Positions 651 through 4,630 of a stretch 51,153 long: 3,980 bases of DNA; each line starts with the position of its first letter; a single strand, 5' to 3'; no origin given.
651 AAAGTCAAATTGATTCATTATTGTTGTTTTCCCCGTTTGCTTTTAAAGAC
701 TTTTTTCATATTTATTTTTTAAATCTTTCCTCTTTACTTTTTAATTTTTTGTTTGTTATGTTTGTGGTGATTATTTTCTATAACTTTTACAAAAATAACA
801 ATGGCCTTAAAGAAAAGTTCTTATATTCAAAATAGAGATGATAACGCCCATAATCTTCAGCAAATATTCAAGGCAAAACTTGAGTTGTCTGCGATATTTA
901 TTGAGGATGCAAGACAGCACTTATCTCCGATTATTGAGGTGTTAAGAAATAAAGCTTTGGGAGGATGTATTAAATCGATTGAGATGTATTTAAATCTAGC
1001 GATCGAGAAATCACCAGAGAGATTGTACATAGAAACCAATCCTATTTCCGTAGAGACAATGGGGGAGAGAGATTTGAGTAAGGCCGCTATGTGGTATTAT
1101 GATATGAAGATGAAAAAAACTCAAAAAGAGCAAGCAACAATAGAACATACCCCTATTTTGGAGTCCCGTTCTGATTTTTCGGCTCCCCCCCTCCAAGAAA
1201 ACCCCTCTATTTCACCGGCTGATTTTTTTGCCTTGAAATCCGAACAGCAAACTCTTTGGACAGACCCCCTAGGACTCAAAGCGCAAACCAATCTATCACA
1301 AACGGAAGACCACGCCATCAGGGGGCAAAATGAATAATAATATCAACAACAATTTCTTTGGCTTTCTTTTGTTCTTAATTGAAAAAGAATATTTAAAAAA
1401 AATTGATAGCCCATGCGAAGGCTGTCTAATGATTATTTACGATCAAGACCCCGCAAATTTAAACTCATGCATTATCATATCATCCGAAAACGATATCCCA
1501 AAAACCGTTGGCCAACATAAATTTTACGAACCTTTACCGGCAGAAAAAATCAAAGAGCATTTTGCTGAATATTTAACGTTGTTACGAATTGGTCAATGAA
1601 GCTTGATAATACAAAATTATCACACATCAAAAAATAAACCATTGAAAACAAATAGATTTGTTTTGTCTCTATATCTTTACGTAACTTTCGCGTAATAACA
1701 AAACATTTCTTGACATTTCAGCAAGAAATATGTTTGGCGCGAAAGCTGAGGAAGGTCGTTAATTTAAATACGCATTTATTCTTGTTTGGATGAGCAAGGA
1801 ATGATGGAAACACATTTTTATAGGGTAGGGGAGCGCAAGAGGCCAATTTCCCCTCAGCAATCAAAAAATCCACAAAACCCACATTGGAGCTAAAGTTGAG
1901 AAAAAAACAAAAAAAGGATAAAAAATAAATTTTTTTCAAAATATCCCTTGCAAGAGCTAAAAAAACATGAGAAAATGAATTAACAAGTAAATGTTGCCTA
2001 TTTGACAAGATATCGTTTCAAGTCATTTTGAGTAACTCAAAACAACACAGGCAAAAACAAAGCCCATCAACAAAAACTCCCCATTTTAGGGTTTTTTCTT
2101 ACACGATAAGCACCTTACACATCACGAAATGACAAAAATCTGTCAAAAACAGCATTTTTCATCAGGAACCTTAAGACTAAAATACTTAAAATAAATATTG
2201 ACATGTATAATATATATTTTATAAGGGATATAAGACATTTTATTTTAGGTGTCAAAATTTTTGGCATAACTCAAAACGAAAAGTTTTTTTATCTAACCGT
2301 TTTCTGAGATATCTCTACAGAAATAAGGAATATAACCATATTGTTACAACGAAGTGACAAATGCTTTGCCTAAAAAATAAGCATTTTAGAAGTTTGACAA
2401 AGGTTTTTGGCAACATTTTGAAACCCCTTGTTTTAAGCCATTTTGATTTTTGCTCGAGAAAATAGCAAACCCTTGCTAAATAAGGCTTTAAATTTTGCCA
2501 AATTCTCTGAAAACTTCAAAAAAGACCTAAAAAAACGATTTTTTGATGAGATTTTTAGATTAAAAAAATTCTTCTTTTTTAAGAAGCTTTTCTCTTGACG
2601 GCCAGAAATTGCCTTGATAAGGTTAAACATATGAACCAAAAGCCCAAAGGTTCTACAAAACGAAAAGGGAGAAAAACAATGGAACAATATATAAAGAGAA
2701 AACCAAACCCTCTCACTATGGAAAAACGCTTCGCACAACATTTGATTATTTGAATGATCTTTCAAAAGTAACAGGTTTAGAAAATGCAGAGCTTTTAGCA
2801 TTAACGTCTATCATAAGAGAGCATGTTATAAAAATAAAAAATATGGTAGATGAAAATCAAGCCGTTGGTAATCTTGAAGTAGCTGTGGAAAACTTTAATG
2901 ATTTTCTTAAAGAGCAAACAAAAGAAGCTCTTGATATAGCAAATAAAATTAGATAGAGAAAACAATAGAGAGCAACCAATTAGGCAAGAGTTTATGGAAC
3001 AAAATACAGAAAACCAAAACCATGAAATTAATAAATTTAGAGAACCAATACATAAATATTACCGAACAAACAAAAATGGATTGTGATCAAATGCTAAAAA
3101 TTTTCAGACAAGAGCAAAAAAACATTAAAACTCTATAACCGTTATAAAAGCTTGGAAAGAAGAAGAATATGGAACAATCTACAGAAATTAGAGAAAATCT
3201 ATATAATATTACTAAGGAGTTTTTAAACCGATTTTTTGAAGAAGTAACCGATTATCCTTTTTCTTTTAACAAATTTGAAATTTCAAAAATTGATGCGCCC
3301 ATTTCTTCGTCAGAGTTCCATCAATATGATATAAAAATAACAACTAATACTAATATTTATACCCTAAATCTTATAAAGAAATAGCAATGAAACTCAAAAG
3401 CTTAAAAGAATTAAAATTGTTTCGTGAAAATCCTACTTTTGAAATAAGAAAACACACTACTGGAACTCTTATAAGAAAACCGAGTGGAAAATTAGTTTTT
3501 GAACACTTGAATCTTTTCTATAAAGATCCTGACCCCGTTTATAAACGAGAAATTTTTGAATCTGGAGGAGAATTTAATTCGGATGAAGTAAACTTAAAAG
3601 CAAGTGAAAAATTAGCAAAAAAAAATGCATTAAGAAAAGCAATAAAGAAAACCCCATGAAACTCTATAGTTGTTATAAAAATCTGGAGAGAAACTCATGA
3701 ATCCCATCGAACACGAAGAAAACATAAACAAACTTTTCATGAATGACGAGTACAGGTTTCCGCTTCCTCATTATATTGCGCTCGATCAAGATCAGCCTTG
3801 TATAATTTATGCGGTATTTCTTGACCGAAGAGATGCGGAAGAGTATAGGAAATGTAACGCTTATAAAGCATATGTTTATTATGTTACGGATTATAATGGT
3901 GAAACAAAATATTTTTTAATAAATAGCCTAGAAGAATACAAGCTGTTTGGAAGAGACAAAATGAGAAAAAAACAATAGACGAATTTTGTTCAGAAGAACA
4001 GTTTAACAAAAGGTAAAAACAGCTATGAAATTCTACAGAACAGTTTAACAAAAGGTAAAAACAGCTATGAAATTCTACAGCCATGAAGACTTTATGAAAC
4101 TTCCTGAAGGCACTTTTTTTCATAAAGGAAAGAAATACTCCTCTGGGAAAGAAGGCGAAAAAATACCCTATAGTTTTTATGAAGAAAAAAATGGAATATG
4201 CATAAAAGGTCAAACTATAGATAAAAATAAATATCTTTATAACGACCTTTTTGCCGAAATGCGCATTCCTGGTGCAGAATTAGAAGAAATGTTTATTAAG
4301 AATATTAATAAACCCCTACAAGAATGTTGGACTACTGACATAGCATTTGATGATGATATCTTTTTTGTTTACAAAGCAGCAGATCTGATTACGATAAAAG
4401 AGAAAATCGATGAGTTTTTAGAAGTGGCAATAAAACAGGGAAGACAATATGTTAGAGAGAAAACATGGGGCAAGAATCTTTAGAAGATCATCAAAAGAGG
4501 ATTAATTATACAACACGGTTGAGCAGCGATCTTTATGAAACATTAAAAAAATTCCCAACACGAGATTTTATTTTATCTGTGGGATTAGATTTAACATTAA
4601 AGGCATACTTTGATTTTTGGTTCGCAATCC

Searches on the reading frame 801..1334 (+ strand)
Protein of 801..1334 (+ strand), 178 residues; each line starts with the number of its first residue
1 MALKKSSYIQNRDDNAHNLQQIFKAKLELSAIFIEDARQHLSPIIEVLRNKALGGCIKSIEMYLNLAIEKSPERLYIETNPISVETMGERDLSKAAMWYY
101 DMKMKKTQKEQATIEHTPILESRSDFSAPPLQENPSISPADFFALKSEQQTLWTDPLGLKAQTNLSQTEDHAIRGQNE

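Call 13: search_protein_families(library=pfam, proteins=[window:801-1334:+], max_evalue=0.001)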
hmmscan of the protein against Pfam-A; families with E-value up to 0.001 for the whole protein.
window:801-1334:+ (178 aa): 0 families

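Call 27: find_encoding_contigs(protein=window:801-1334:+, flank=10000, max_places=6)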
Protein window:801-1334:+ (178 aa): 5 contigs read that carry it; 5 places shown.
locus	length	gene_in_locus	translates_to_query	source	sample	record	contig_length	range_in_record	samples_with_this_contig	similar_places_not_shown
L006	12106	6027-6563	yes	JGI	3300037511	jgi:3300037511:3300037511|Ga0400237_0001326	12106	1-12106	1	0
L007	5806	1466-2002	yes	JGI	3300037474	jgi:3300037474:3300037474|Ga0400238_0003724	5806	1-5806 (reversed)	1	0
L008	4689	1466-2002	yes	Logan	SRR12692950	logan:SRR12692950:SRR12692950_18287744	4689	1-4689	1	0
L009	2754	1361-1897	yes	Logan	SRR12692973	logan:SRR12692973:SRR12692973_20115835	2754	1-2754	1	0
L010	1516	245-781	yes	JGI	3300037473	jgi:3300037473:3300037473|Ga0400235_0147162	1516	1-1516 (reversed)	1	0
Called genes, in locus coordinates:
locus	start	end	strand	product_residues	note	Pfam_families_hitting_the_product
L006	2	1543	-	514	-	?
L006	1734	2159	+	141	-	-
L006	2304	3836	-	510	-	-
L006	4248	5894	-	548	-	PF17289:Terminase_6C (weak)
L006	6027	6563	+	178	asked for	-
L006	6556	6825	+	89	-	-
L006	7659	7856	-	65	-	-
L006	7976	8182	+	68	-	-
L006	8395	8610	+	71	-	-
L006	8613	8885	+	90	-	-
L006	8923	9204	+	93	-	-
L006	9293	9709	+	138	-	-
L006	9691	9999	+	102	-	-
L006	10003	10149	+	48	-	-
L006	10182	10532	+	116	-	-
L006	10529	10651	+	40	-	-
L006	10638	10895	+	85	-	-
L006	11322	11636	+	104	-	-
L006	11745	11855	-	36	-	-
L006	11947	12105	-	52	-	?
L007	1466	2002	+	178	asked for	-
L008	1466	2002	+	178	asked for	-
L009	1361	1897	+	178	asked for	-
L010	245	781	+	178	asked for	-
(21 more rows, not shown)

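Call 47: search_protein_families(library=ncbifam, proteins=[window:801-1334:+], max_evalue=0.001)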
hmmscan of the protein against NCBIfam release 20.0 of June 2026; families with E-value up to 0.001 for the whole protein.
window:801-1334:+ (178 aa): 0 families

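Call 52: search_dna_similar(query=L006:4248-5891:-, collection=phages, mode=protein, max_evalue=1e-10, max_rows=25)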
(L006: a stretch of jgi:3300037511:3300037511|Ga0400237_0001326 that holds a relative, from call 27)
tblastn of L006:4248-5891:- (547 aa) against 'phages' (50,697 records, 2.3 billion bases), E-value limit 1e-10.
Records with a match: 1383; places in all: 1386; records where one place covers at least 80% of the query: 1126.
Best place of each record, by identity: <60% 1383.
By first word of the organism name: Klebsiella 443; Escherichia 285; Acinetobacter 51; Gordonia 45; Helicobacter 39; Bacteriophage 38; Microbacterium 34; Aeromonas 30; Shigella 27; Yersinia 26; and 69 more.
By host as written in the record: Klebsiella pneumoniae 195; - 139; Escherichia coli 79; Escherichia coli DSM 12242 43; Gordonia terrae 3612 37; Helicobacter pylori 30; Microbacterium paraoxydans NWU1 21; Acinetobacter baumannii 20; and 369 more.
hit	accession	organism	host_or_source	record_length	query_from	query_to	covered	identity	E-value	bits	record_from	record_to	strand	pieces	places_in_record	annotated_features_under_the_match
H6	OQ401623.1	Roseobacter phage CRP-901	Roseobacter sp. FZCC0083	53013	36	547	94%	40.6%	1e-113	377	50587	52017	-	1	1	terminase large subunit | terminase small subunit | head to tail connecting protein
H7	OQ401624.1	Roseobacter phage CRP-902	Roseobacter sp. FZCC0083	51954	36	547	94%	39.9%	8e-113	374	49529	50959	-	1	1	terminase large subunit | terminase small subunit | head to tail connecting protein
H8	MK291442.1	Paracoccus phage vB_PkoS_Pkon1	Paracoccus kondratievae NCIMB 13773T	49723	11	522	94%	37.1%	1e-74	263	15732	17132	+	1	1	terminase large subunit | terminase small subunit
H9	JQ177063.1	Aeromonas phage vB_AsaM-56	Aeromonas salmonicida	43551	33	520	89%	36.3%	5e-65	235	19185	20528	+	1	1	putative TerL large-subunit terminase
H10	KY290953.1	Aeromonas phage 51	Aeromonas salmonicida HER1108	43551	33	520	89%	36.3%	5e-65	235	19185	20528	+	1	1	terminase large subunit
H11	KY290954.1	Aeromonas phage 56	Aeromonas salmonicida HER1084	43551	33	520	89%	36.3%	5e-65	235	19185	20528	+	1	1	terminase large subunit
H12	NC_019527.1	Aeromonas phage vB_AsaM-56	Aeromonas salmonicida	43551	33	520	89%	36.3%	5e-65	235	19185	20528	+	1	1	terminase large subunit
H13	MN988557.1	Rhizobium phage RHph_Y52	Rhizobium phaseoli IE6794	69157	1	516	94%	32.4%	4e-51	194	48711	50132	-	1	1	terminase large subunit protein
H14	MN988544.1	Rhizobium phage RHph_Y21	Rhizobium phaseoli N841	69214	1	516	94%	32.4%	4e-51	194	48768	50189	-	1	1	terminase large subunit protein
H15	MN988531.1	Rhizobium phage RHph_Y5A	Rhizobium phaseoli N161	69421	1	516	94%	32.4%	6e-51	194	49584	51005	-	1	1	terminase large subunit protein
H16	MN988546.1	Rhizobium phage RHph_Y2_4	Rhizobium phaseoli Y2_4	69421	1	516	94%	32.4%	6e-51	194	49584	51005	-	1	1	terminase large subunit protein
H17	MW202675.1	Caudoviricetes sp.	Manatee Spring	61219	26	547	95%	32.0%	2e-81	283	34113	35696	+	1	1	terminase large subunit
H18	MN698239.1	Pelagibacter phage HTVC023P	Candidatus Pelagibacter sp. HTCC1062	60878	27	546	95%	31.5%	3e-62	227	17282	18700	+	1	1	terminase large subunit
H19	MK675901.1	Shewanella phage S0112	Shewanella indica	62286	40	516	87%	34.2%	2e-68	246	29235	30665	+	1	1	terminase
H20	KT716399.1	Pseudomonas phage POR1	Pseudomonas oryzihabitans J81P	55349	33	482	82%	36.0%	5e-68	244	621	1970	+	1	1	putative large terminase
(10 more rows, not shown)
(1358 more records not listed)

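Call 65: get_annotated_region(hit=H6, flank=0)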
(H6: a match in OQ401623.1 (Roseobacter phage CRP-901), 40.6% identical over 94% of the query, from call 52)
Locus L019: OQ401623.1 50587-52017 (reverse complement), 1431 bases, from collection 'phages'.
description: Roseobacter phage CRP-901, complete genome.
organism: Roseobacter phage CRP-901 (NCBI taxid 3032256)
taxonomy: Viruses; Duplodnaviria; Heunggongvirae; Uroviricota; Caudoviricetes
host: Roseobacter sp. FZCC0083; source: seawater; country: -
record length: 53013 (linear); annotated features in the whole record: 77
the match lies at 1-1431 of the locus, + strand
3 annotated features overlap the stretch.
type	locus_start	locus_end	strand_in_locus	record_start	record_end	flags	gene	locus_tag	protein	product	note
CDS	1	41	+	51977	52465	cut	-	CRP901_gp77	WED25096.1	terminase small subunit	-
CDS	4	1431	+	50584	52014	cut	-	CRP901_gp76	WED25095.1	terminase large subunit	-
CDS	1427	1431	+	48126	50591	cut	-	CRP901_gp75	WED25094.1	head to tail connecting protein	-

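Call 66: get_annotated_region(hit=H17, flank=0)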
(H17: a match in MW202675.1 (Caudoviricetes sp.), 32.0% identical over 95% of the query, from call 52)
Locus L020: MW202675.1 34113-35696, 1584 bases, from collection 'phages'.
description: Myoviridae sp. isolate ct7L0027, complete genome.
organism: Caudoviricetes sp. (NCBI taxid 2832643)
taxonomy: Viruses; Duplodnaviria; Heunggongvirae; Uroviricota; Caudoviricetes
host: -; source: Manatee Spring; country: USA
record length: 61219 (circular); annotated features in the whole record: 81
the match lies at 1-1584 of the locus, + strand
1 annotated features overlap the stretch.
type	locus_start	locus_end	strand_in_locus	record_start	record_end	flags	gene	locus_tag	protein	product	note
CDS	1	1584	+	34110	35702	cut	-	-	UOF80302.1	terminase large subunit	-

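Call 67: get_annotated_region(hit=H18, flank=0)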
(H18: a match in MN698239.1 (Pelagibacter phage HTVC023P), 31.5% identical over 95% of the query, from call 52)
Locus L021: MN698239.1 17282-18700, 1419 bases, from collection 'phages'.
description: Pelagibacter phage HTVC023P, complete genome.
organism: Pelagibacter phage HTVC023P (NCBI taxid 2686455)
taxonomy: Viruses; Duplodnaviria; Heunggongvirae; Uroviricota; Caudoviricetes
host: Candidatus Pelagibacter sp. HTCC1062; source: seawater; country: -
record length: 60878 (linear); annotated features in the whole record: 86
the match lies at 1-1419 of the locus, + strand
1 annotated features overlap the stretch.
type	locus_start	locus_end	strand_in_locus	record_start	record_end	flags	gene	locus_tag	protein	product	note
CDS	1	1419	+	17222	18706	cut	-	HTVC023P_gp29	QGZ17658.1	terminase large subunit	-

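Call 68: get_annotated_region(hit=H8, flank=0)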
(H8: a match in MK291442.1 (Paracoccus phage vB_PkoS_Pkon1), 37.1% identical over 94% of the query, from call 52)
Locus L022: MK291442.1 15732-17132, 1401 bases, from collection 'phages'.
description: Paracoccus phage vB_PkoS_Pkon1, complete genome.
organism: Paracoccus phage vB_PkoS_Pkon1 (NCBI taxid 2500568)
taxonomy: Viruses; Duplodnaviria; Heunggongvirae; Uroviricota; Caudoviricetes
host: Paracoccus kondratievae NCIMB 13773T; source: -; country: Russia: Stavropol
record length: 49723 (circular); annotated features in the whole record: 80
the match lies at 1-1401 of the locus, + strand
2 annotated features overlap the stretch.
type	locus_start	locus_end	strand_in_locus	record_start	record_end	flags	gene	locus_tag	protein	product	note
CDS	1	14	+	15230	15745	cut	-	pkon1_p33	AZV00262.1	terminase small subunit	-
CDS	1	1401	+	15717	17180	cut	-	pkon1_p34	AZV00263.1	terminase large subunit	-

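Call 70: find_related_loci(query=A6, collection=genome_contigs, flank=10000)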
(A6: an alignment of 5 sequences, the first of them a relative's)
Query A6 (547 aa) in genome_contigs; peptide patterns used: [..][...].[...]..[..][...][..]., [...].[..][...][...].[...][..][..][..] (x = any residue, [..] = any of these).
545 stretches matched a pattern; 510 encode a relative of the query (tblastn E <= 1e-3); the best 80 are kept; 80 distinct loci.
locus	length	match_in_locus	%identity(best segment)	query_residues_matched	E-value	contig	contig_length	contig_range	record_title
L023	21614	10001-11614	48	5-546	1e-168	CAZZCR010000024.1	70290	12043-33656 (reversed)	MAG TPA_asm: uncultured Flavipsychrobacter sp. isolate SRP302895_co1_191 genome assembly, contig: NODE_688_length_70290_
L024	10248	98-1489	45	33-527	1e-121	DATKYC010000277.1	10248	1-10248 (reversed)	MAG TPA_asm: Acidobacteriota bacterium isolate SMAG_U14209 k141_523211, whole genome shotgun sequence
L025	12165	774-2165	45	33-527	1e-121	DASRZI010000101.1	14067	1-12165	MAG TPA_asm: Candidatus Zixiibacteriota bacterium isolate SMAG_U14180 k141_3148386, whole genome shotgun sequence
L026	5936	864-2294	40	36-547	1e-118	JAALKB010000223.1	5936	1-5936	MAG: Gammaproteobacteria bacterium isolate MH1_Bin6 NODE_4758_length_5936_cov_14.972114, whole genome shotgun sequence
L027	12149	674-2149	39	18-526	4e-116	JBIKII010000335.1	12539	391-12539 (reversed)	MAG: Caulobacter sp. isolate ME2014-05-30_3300043465_group5_bin127 Rohwer_bin1851_scaffold_3940_c1, whole genome shotgun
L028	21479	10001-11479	38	36-545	3e-115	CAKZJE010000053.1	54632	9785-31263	MAG TPA_asm: uncultured Methylomonas sp. isolate ERR2114805_bin.24_CONCOCT_v1.1_MAG genome assembly, contig: ERZ1034363.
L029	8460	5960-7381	41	36-526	5e-115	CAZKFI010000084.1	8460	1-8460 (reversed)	MAG TPA_asm: uncultured Bifidobacteriaceae bacterium isolate binchicken_co298_185 genome assembly, contig: NODE_17029_le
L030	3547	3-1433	40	37-547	5e-117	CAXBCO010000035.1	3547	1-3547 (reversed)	MAG TPA_asm: uncultured Alphaproteobacteria bacterium isolate ERR2762153_maxbin2_3 genome assembly, contig: ERZ3422244.2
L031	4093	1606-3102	39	11-526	7e-115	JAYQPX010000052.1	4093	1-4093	MAG: Chloroflexota bacterium isolate SD3112_S42.metabat_2.016 NODE_7119_length_4093_cov_2.87898, whole genome shotgun se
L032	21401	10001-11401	43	36-522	3e-112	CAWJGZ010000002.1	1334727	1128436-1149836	MAG: Bryobacterales bacterium isolate MFD01231.bin.1.29 genome assembly, contig: contig_14201, whole genome shotgun sequ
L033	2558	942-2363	40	36-526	8e-117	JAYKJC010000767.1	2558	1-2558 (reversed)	MAG: Leptolyngbyaceae cyanobacterium isolate 762673 NODE_57356003, whole genome shotgun sequence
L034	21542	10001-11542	40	27-532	4e-111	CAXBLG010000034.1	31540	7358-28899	MAG TPA_asm: uncultured Rhodospirillaceae bacterium isolate ERR2762135_binner13_Refined_22 genome assembly, contig: ERZ3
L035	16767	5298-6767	41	27-520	5e-108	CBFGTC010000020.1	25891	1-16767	MAG TPA_asm: uncultured bacterium isolate SRR17295757_maxbin2_4 genome assembly, contig: ERZ23398518.1894, whole genome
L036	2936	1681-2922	42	36-476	4e-110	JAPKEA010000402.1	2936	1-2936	MAG: Planktomarina sp. isolate ANT-104 NODE_12066_length_2936_cov_3.528636, whole genome shotgun sequence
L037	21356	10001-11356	41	27-517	1e-106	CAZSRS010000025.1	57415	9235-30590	MAG TPA_asm: uncultured Desulfovibrionaceae bacterium isolate binchicken_co168_97 genome assembly, contig: NODE_864_leng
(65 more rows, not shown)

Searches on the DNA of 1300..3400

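Call 81: search_rna_families(source=window, start=1300, end=3400, threshold=evalue, max_evalue=1)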
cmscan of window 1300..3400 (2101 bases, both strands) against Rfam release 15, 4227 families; matches with E-value up to 1: 1.
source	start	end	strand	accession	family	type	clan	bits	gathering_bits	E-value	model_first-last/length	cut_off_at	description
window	2538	2697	-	RF04318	idnO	Cis-reg;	-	25.2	100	0.36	1-206/206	no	idnO ncRNA motif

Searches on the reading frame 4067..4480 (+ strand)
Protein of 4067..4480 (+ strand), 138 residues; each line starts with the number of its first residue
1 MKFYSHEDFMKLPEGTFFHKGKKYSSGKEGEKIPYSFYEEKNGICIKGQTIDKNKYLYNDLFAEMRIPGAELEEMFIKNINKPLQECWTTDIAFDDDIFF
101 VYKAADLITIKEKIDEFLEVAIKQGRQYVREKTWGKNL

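Call 51: find_encoding_contigs(protein=window:4067-4480:+, flank=10000, max_places=8)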
Protein window:4067-4480:+ (138 aa): 4 contigs read that carry it; 4 places shown.
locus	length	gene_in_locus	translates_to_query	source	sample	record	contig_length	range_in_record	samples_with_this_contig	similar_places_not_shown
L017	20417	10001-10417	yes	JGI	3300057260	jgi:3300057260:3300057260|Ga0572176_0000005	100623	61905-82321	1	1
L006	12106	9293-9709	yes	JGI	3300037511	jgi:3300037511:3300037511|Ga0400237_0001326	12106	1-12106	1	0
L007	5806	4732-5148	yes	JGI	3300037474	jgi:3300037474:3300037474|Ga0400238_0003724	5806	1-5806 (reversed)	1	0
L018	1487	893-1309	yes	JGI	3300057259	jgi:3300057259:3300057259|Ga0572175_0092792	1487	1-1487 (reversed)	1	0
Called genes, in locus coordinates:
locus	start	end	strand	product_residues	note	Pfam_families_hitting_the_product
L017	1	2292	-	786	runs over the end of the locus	-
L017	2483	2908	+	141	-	-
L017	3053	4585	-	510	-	-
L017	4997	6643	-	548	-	PF17289:Terminase_6C (weak)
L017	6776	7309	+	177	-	-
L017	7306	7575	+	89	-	-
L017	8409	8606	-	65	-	-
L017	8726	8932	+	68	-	-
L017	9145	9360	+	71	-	-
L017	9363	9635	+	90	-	-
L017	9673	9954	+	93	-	-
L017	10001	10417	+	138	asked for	-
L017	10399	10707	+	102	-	-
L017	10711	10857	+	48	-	-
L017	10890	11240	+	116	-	-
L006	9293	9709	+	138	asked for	-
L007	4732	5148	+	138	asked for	-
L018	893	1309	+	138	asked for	-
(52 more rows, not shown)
